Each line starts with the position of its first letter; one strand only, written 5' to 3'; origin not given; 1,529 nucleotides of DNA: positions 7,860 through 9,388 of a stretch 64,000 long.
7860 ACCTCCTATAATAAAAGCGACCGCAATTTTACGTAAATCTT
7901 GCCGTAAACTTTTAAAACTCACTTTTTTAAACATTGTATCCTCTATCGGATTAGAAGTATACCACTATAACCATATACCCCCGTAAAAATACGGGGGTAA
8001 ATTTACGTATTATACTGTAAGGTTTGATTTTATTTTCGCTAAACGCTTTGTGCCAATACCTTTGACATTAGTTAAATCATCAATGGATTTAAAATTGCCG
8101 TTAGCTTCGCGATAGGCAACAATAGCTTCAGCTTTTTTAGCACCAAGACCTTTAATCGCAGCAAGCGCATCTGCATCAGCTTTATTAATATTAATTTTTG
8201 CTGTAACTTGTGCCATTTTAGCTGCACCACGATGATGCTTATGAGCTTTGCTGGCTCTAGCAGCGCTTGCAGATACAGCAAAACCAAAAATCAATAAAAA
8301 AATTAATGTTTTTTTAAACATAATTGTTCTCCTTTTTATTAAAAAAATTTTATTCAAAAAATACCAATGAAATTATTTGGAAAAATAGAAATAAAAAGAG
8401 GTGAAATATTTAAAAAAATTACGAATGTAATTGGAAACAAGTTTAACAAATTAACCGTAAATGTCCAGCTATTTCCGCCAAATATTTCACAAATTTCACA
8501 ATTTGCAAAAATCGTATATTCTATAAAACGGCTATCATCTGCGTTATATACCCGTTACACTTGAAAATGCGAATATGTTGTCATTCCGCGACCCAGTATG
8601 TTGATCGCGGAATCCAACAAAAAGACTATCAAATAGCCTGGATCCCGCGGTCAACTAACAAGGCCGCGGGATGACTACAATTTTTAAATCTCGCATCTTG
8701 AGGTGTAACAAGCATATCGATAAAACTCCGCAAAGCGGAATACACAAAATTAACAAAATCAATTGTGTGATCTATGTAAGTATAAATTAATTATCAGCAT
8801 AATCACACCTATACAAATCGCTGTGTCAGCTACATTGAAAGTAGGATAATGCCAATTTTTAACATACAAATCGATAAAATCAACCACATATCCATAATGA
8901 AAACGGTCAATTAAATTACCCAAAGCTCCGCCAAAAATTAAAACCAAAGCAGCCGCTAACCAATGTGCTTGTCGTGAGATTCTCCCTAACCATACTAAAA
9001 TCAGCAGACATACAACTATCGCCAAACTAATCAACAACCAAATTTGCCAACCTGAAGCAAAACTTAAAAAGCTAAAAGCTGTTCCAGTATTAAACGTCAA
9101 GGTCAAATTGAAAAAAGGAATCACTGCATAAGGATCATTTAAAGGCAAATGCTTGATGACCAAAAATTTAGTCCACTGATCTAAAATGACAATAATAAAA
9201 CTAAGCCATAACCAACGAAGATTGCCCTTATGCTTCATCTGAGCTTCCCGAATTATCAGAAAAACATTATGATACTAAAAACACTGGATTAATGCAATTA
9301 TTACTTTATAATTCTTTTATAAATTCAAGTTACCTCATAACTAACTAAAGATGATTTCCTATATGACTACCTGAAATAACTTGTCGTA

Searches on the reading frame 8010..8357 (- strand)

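Call 20: search_protein_families(library=pfam, proteins=[window:8010-8357:-], max_evalue=0.01)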
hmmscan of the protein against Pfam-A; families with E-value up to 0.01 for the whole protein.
window:8010-8357:- (115 aa): 6 families
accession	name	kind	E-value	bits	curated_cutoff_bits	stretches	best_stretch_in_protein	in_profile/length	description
PF12836.13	HHH_3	-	1.3e-21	76.8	27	1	53-114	4-65/65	Helix-hairpin-helix motif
PF00633.29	HHH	-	1.4e-10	40.9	24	2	56-82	4-30/30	Helix-hairpin-helix motif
PF03934.19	T2SSK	-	1.1e-07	32.5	24.2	1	55-115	1-62/63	Type II secretion system (T2SS), protein K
PF14579.12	HHH_6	-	1.5e-07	32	25.6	1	64-97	26-59/90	Helix-hairpin-helix motif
PF14520.12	HHH_5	-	4.9e-07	30.6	27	1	58-80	30-52/57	Helix-hairpin-helix domain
PF12826.13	HHH_2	-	0.0004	20.9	27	0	56-89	28-61/64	Helix-hairpin-helix motif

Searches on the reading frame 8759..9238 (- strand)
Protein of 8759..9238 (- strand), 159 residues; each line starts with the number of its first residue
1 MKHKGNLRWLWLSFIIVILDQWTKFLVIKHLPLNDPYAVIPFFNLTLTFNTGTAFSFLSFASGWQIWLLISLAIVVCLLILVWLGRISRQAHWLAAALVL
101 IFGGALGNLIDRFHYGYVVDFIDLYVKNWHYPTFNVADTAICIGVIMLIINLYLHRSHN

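Call 35: find_related_loci(query=A3, collection=metagenome_contigs, flank=5000)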
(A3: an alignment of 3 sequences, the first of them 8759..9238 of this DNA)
Query A3 (159 aa) in metagenome_contigs; peptide patterns used: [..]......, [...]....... (x = any residue, [..] = any of these).
137 stretches matched a pattern; 6 encode a relative of the query (tblastn E <= 1e-3); 6 distinct loci.
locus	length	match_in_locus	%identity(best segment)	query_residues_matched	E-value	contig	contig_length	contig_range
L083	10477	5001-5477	75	1-159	4e-82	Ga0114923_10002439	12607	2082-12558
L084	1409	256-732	75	1-159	2e-82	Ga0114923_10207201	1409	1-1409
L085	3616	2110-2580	69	1-157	2e-72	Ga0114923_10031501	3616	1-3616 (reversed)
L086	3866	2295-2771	63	1-159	1e-69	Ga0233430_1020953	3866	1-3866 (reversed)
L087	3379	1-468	63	4-159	2e-68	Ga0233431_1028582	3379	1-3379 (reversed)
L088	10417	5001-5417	55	2-140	2e-50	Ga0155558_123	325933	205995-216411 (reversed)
